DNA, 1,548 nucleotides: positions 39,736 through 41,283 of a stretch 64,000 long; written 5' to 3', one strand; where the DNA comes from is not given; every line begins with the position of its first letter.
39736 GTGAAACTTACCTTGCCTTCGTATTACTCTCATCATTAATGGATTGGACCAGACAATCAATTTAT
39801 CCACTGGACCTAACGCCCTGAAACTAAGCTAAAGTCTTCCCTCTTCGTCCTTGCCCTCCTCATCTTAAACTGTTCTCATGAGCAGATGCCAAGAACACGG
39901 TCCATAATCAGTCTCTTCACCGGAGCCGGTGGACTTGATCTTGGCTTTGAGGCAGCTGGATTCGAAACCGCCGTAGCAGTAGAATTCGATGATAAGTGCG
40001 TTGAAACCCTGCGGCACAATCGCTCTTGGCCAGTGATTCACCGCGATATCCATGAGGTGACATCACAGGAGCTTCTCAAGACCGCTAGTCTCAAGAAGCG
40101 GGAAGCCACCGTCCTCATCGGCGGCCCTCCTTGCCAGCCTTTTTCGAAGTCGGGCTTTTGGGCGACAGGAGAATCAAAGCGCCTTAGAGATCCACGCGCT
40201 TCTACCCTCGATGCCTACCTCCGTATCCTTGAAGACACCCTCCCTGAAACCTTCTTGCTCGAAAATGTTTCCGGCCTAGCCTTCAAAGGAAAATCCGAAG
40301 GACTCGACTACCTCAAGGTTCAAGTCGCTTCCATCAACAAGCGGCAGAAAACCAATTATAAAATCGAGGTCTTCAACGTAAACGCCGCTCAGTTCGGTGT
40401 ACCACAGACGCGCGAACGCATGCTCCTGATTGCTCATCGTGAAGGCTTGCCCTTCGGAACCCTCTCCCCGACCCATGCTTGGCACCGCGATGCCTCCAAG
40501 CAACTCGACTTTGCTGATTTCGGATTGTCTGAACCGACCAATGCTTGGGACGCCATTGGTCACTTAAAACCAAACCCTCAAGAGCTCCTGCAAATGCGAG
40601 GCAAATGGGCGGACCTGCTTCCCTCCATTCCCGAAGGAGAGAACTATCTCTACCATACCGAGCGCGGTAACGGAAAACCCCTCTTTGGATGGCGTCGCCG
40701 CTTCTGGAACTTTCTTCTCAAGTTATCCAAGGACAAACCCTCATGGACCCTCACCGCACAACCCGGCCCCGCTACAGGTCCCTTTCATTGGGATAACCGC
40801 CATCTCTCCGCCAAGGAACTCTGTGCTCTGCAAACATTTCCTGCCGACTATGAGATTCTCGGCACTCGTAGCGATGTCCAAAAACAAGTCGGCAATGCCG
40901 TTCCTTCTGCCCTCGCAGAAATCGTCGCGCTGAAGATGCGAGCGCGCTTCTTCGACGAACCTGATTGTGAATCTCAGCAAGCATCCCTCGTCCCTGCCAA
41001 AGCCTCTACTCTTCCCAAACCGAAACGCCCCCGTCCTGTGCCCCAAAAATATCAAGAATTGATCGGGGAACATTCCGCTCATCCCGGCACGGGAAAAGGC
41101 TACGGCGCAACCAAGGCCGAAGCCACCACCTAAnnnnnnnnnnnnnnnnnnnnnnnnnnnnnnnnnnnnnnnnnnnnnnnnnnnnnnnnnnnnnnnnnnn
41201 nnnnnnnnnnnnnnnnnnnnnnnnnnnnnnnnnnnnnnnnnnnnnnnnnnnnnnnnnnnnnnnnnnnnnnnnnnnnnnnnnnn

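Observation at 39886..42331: C5 methyltransferase paired with an atypical two-domain nuclease: candidate uncharacterised RM-like defence system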

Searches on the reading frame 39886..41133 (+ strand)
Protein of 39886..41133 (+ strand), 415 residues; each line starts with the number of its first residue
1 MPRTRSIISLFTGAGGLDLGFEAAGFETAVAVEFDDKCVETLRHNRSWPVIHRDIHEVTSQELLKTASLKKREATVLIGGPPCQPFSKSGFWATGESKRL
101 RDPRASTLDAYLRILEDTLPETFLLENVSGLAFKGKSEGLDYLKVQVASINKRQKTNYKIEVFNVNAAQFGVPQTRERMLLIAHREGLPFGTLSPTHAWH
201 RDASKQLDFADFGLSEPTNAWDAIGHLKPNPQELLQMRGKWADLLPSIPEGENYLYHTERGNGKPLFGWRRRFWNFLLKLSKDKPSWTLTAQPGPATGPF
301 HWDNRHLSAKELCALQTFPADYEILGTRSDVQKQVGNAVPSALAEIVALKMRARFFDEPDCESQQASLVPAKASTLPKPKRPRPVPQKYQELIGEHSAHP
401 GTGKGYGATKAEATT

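Call 3: search_protein_families(library=pfam, proteins=[window:39886-41133:+], max_evalue=1)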
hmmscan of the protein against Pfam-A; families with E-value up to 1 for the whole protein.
window:39886-41133:+ (415 aa): 4 families
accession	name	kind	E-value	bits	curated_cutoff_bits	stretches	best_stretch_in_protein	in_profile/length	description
PF00145.23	DNA_methylase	-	1.2e-50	173.2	22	1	7-351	3-322/324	C-5 cytosine-specific DNA methylase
PF03602.21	Cons_hypoth95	-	0.033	14.3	24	1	6-82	44-122/182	Conserved hypothetical protein 95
PF04901.18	RAMP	-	0.099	13.1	27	1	300-368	8-75/110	Receptor activity modifying family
PF09445.16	Methyltransf_15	-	0.25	11.3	22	1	5-82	2-80/165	RNA cap guanine-N2 methyltransferase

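Call 4: search_protein_families(library=ncbifam, proteins=[window:39886-41133:+], max_evalue=1)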
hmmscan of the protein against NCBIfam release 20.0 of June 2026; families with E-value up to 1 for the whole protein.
window:39886-41133:+ (415 aa): 4 families
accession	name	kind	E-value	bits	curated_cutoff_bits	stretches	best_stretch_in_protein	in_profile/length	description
TIGR00675.1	dcm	superfamily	2.1e-44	152.5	100.65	2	7-205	1-163/329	DNA (cytosine-5-)-methyltransferase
NF007772.0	PRK10458.1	subfamily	1.4e-10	40.4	710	1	7-188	91-290/472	DNA cytosine methylase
TIGR00095.1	TIGR00095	equivalog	0.038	13.6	117.5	1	7-74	56-123/194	16S rRNA (guanine(966)-N(2))-methyltransferase RsmD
TIGR00406.1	prmA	equivalog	0.096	12.1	183.15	1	5-61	161-217/288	50S ribosomal protein L11 methyltransferase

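Call 5: search_protein_families(library=padloc, proteins=[window:39886-41133:+], max_evalue=1)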
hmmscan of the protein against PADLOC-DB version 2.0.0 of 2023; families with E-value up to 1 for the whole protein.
window:39886-41133:+ (415 aa): 59 families (the best 25 are shown)
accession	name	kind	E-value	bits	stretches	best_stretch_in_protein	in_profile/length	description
PDLC03378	MTase_II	-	2.6e-72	242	1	6-352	4-327/344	Type II methyltransferase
PDLC03234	MTase_II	-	2e-70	235.9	1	4-352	4-363/375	Type II methyltransferase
PDLC00026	DruM2|DruM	-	1.3e-68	230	1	5-355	5-318/336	DNA cytosine methylase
PDLC00033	DruM2|DruM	-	3.1e-60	202.4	1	6-353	23-362/368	DNA cytosine methylase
PDLC03326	MTase_II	-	5.9e-59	198.3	2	6-232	6-219/412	Type II methyltransferase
PDLC03272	MTase_II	-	2.6e-52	176.3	1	6-359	76-394/407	Type II methyltransferase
PDLC02650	DrmMII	-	1.9e-49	166.8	2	6-132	10-137/435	DrmMII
PDLC03237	MTase_II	-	1.5e-44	150.3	2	4-188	793-972/1036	Type II methyltransferase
PDLC00027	DruM2|DruM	-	1.3e-39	134.6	2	7-190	14-177/361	DNA cytosine methylase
PDLC03307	MTase_II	-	1.3e-39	134.5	1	9-358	5-372/382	Type II methyltransferase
PDLC00030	DruM2|DruM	-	1e-38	131.5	2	6-183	7-183/380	DNA cytosine methylase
PDLC00031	DruM2|DruM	-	1.3e-36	124.5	2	6-209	13-196/361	DNA cytosine methylase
PDLC02656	DrmMII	-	5.8e-35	119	2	5-202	5-220/491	DrmMII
PDLC02649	DrmMII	-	1.2e-34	117.9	3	50-186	87-221/422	DrmMII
PDLC03270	MTase_II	-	9e-33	111.6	2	7-187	3-164/309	Type II methyltransferase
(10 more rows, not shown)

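Call 8: search_solved_structures(query=window:39886-41133:+, max_evalue=0.001)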
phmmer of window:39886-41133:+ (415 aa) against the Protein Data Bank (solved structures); distinct sequences matched with E-value up to 0.001: 48.
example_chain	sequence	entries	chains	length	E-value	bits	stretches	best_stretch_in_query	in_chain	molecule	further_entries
1dct_A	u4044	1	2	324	6.9e-26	94.4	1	6-196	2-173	PROTEIN (MODIFICATION METHYLASE HAEIII)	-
3ubt_Y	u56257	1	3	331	1.5e-24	90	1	6-196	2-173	Modification methylase HaeIII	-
8yf3_A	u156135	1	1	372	3.3e-22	82.3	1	6-348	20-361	Cytosine-specific methyltransferase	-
5gut_A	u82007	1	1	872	4e-17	65.5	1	2-270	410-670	DNA (cytosine-5)-methyltransferase 1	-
3pt9_A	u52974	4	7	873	1.7e-16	63.5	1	2-270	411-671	DNA (cytosine-5)-methyltransferase 1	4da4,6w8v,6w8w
5guv_A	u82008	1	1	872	2.1e-16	63.2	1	2-270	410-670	DNA (cytosine-5)-methyltransferase 1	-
3av4_A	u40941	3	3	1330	2.1e-16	63.1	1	2-270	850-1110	DNA (cytosine-5)-methyltransferase 1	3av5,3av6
5wy1_A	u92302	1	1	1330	2.1e-16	63.1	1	2-270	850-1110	DNA (cytosine-5)-methyltransferase 1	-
3pt6_A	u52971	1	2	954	2.2e-16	63.1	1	2-270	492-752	DNA (cytosine-5)-methyltransferase 1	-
9v36_A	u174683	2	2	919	3.9e-16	62.3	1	2-202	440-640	DNA (cytosine-5)-methyltransferase 1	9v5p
6x9i_A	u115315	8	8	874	5.2e-16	61.8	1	2-202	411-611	DNA (cytosine-5)-methyltransferase 1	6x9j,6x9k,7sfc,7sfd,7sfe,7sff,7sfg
3pta_A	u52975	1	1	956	6.9e-16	61.4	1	2-202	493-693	DNA (cytosine-5)-methyltransferase 1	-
3swr_A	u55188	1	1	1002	8e-16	61.2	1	2-202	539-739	DNA (cytosine-5)-methyltransferase 1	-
4yoc_A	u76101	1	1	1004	8e-16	61.2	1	2-202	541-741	DNA (cytosine-5)-methyltransferase 1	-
7xi9_A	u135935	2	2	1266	9.5e-16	61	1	2-202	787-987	DNA (cytosine-5)-methyltransferase 1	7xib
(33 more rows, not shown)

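Call 14: find_homologous_proteins(query=window:39886-41133:+)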
Query window:39886-41133:+ (415 aa): 8000 proteins with E <= 0.001 among 8000 candidates; the best 120 are listed.
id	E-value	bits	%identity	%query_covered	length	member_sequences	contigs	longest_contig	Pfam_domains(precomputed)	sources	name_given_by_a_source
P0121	2.8e-285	964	100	100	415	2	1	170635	PF00145.24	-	-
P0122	1.6e-242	823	83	100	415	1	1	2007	PF00145.24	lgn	-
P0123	1.9e-235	800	83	100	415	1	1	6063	PF00145.24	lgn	-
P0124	8.8e-224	761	77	100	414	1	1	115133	PF00145.24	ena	-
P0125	8.9e-220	748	76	100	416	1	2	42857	PF00145.24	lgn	-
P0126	8.2e-215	732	74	99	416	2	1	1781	PF00145.24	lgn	-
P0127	1.8e-212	724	74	100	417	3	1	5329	PF00145.24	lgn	-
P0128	6.4e-212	722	73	100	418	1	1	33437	PF00145.24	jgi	jgi:DNA (cytosine-5)-methyltransferase 1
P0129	2.4e-210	717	74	99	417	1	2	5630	PF00145.24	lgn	-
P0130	2.7e-207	707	75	95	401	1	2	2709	PF00145.24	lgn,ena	-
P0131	8.4e-206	702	72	100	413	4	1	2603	PF00145.24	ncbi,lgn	-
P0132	3.0e-205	700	71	99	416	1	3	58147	PF00145.24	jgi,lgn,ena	-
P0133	1.1e-204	698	71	100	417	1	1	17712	PF00145.24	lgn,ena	-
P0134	1.3e-204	698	72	99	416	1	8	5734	PF00145.24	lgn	-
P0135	1.7e-204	698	75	95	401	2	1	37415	PF00145.24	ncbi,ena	-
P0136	2.8e-203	694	72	98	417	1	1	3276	PF00145.24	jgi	-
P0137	6.8e-202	689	71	100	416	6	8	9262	PF00145.24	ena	-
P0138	2.6e-201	687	72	100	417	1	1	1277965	PF00145.24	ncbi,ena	-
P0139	7.6e-201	686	70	100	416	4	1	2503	PF00145.24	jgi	jgi:DNA (cytosine-5)-methyltransferase 1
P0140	2.0e-200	684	71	99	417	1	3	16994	PF00145.24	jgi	jgi:DNA (cytosine-5)-methyltransferase 1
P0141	4.4e-199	680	70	99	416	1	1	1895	PF00145.24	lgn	-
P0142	1.1e-198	679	70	98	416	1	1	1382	PF00145.24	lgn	-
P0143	1.6e-198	678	69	99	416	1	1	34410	PF00145.24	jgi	jgi:DNA (cytosine-5)-methyltransferase 1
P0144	2.3e-198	677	70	99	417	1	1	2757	PF00145.24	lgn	-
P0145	2.6e-198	677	69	99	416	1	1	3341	PF00145.24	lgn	-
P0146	7.7e-195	666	67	99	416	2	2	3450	PF00145.24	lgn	-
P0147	7.8e-195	666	67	98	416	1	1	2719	PF00145.24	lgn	-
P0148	1.5e-194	665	69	98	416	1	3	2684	PF00145.24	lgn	-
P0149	7.1e-194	663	67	100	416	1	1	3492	PF00145.24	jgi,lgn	jgi:DNA (cytosine-5)-methyltransferase 1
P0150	1.1e-193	662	69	99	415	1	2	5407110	PF00145.24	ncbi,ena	-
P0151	1.3e-193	662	70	95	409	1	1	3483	PF00145.24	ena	-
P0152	7.2e-192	656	68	98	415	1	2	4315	PF00145.24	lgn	-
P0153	2.1e-190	651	67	98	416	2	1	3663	PF00145.24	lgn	-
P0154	4.5e-190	650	67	99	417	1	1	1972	PF00145.24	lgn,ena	-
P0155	2.9e-188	644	68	98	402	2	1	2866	PF00145.24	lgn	-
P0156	2.4e-176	605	65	98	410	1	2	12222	PF00145.24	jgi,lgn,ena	-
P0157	3.0e-175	601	67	92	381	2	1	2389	PF00145.24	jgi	-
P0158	1.3e-174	599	64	99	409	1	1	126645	PF00145.24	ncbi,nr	ncbi:MAG: DNA cytosine methyltransferase [Verrucomicrobiales bacterium]|nr:DNA cytosine methyltransf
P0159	5.3e-172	591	65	98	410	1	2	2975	PF00145.24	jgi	jgi:DNA (cytosine-5)-methyltransferase 1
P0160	1.3e-171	589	65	98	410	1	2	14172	PF00145.24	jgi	jgi:DNA (cytosine-5)-methyltransferase 1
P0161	2.6e-171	588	64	98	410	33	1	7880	PF00145.24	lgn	-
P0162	5.4e-171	587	64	98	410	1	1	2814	PF00145.24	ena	-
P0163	9.3e-171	587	62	99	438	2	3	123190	PF00145.24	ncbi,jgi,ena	-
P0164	2.4e-170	585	65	98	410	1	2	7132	PF00145.24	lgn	-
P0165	2.8e-170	585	65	98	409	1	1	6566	PF00145.24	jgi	-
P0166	7.0e-170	584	62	99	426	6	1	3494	PF00145.24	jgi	-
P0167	1.1e-169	583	64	99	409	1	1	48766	PF00145.24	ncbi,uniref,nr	ncbi:DNA cytosine methyltransferase [Haloferula sp. A504]|uniref:DNA cytosine methyltransferase n=1 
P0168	1.5e-169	583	65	98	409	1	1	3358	PF00145.24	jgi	-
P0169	1.7e-169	582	63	99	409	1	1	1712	PF00145.24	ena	-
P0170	1.9e-169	582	63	98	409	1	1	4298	PF00145.24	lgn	-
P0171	1.1e-168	580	63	97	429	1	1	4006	PF00145.24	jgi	jgi:DNA (cytosine-5)-methyltransferase 1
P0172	1.4e-168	579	64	98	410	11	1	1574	PF00145.24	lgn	-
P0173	3.9e-168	578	61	98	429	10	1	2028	PF00145.24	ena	-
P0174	4.2e-168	578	63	96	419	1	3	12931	PF00145.24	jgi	jgi:DNA (cytosine-5)-methyltransferase 1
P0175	2.3e-167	575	62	97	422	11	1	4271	PF00145.24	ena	-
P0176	2.5e-167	575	62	97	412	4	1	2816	PF00145.24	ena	-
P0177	1.3e-166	573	62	97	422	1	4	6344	PF00145.24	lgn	-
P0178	3.4e-166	572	62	98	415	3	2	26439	PF00145.24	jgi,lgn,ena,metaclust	metaclust:\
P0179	3.7e-166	571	62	98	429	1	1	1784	PF00145.24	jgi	jgi:DNA (cytosine-5)-methyltransferase 1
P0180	5.8e-166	571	61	98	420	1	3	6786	PF00145.24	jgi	jgi:DNA (cytosine-5)-methyltransferase 1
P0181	6.6e-166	571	61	99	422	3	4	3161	PF00145.24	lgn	-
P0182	7.7e-166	570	62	97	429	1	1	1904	PF00145.24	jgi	jgi:DNA (cytosine-5)-methyltransferase 1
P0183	1.2e-165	570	62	97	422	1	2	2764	PF00145.24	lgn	-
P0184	1.4e-165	569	62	98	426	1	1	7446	PF00145.24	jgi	jgi:DNA (cytosine-5)-methyltransferase 1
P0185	3.5e-165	568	61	98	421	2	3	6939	PF00145.24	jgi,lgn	jgi:DNA (cytosine-5)-methyltransferase 1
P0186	4.9e-165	568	61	99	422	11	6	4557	PF00145.24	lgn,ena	-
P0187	5.8e-165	567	61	98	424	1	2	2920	PF00145.24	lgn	-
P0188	1.2e-164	566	61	97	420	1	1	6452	PF00145.24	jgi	jgi:DNA (cytosine-5)-methyltransferase 1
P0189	1.6e-164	566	60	97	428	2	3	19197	PF00145.24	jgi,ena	-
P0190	1.8e-164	566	62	97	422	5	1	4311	PF00145.24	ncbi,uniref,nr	ncbi:MAG: DNA cytosine methyltransferase [Lamprobacter sp.]|uniref:DNA cytosine methyltransferase n=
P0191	4.3e-164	565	61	99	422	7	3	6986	PF00145.24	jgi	jgi:DNA (cytosine-5)-methyltransferase 1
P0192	6.2e-164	564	62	98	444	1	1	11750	PF00145.24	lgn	-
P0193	6.7e-164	564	61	97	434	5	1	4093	PF00145.24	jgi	jgi:DNA (cytosine-5)-methyltransferase 1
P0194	9.8e-164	563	61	98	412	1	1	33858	PF00145.24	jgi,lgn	-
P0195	1.1e-163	563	62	99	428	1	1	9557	PF00145.24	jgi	jgi:DNA (cytosine-5)-methyltransferase 1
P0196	1.8e-163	563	61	97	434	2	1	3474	PF00145.24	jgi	jgi:DNA (cytosine-5)-methyltransferase 1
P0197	2.9e-163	562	60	100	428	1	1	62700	PF00145.24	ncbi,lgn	-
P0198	3.2e-163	562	61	97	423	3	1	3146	PF00145.24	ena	-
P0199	5.4e-163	561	60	99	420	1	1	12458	PF00145.24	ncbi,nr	ncbi:MAG: DNA cytosine methyltransferase [Desulfobacteraceae bacterium]|nr:DNA cytosine methyltransf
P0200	5.5e-163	561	61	97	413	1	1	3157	PF00145.24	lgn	-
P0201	7.9e-163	560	62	97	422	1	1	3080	PF00145.24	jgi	jgi:DNA (cytosine-5)-methyltransferase 1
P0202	1.1e-162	560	61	97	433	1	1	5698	PF00145.24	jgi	jgi:DNA (cytosine-5)-methyltransferase 1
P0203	1.6e-162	559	60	100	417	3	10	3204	PF00145.24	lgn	-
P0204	1.7e-162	559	60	99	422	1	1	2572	PF00145.24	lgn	-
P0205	1.8e-162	559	61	99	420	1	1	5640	PF00145.24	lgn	-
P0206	1.9e-162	559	61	98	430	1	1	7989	PF00145.24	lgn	-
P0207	5.1e-162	558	61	98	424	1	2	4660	PF00145.24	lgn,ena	-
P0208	6.3e-162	557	62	99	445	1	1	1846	PF00145.24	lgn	-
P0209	1.1e-161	557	60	97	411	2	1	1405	PF00145.24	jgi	jgi:DNA (cytosine-5)-methyltransferase 1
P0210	1.8e-161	556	60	99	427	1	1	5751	PF00145.24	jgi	jgi:DNA (cytosine-5)-methyltransferase 1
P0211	1.9e-161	556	58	98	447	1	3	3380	PF00145.24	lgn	-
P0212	2.0e-161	556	59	100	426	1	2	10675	PF00145.24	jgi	jgi:DNA (cytosine-5)-methyltransferase 1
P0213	2.6e-161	555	60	99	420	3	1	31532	PF00145.24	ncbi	-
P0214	3.7e-161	555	59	97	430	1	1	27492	PF00145.24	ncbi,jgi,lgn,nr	ncbi:MAG TPA: DNA cytosine methyltransferase [Thermoanaerobaculia bacterium]|jgi:DNA (cytosine-5)-me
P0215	1.4e-160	553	59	96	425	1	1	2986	PF00145.24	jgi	jgi:DNA (cytosine-5)-methyltransferase 1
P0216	2.8e-160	552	59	98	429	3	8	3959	PF00145.24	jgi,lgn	jgi:DNA (cytosine-5)-methyltransferase 1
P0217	5.5e-160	551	60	97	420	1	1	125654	PF00145.24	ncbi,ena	-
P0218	1.2e-159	550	60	98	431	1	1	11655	PF00145.24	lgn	-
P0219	1.6e-159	550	60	98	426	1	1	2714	PF00145.24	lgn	-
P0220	2.0e-159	549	59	98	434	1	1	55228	PF00145.24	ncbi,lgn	-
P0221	3.6e-159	548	60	100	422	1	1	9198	PF00145.24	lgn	-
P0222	4.0e-159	548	60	98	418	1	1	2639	PF00145.24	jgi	jgi:DNA (cytosine-5)-methyltransferase 1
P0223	4.3e-159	548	59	96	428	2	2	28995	PF00145.24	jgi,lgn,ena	-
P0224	4.3e-159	548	60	100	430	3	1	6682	PF00145.24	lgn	-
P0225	4.7e-159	548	60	98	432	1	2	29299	PF00145.24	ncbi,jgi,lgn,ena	ncbi:MAG TPA: DNA cytosine methyltransferase [Thermoanaerobaculia bacterium]|jgi:DNA (cytosine-5)-me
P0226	6.3e-159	548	59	99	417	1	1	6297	PF00145.24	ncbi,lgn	-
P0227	6.7e-159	547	60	99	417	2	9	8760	PF00145.24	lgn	-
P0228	6.8e-159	547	60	100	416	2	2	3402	PF00145.24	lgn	-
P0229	6.8e-159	547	58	99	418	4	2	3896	PF00145.24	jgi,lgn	jgi:DNA (cytosine-5)-methyltransferase 1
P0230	7.4e-159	547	60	98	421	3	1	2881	PF00145.24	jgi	jgi:DNA (cytosine-5)-methyltransferase 1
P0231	8.9e-159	547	59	99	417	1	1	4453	PF00145.24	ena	-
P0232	1.0e-158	547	60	98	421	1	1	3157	PF00145.24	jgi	jgi:DNA (cytosine-5)-methyltransferase 1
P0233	1.1e-158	547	59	98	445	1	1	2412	PF00145.24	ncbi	-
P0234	1.2e-158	547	59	98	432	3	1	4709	PF00145.24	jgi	jgi:DNA (cytosine-5)-methyltransferase 1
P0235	1.4e-158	546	59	100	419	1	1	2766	PF00145.24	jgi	jgi:DNA (cytosine-5)-methyltransferase 1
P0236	1.4e-158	546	61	99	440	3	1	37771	PF00145.24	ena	-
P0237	1.8e-158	546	60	97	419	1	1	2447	PF00145.24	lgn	-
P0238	1.9e-158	546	60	97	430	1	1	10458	PF00145.24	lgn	-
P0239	2.0e-158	546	58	99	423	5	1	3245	PF00145.24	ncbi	-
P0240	2.1e-158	546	59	97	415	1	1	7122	PF00145.24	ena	-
